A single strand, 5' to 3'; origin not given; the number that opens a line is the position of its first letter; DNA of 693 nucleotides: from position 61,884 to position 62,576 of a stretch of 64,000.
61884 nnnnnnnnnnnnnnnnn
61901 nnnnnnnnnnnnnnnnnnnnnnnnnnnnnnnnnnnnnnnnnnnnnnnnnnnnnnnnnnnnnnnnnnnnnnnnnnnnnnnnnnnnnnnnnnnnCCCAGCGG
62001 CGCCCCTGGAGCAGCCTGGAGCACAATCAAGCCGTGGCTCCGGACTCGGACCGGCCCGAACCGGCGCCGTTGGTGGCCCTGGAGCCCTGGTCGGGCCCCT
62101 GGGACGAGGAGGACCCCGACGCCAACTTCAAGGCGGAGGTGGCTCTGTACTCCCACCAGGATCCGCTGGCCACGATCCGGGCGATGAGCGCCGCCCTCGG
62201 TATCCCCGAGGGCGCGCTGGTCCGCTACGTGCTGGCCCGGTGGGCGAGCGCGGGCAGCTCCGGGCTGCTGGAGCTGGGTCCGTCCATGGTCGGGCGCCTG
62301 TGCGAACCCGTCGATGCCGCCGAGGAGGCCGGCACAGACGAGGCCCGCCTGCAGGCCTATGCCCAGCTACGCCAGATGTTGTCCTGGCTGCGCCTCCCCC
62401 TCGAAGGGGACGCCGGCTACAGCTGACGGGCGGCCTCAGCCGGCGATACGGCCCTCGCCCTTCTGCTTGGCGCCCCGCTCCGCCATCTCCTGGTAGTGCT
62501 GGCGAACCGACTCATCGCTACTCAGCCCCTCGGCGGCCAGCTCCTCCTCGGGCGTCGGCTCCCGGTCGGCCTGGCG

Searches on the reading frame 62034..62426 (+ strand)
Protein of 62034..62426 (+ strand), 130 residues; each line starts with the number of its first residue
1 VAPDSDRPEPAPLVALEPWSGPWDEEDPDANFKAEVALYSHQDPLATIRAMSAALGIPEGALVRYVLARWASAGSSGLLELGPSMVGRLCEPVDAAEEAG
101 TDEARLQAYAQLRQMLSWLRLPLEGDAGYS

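Call 65: search_protein_families(library=pfam, proteins=[window:62034-62426:+], max_evalue=0.0001)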
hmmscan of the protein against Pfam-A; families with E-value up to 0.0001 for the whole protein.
window:62034-62426:+ (130 aa): 1 family
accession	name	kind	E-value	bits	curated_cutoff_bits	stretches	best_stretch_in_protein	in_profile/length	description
PF19492.4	DUF6027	-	2.6e-54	183.6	25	1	9-129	11-131/134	Family of unknown function (DUF6027)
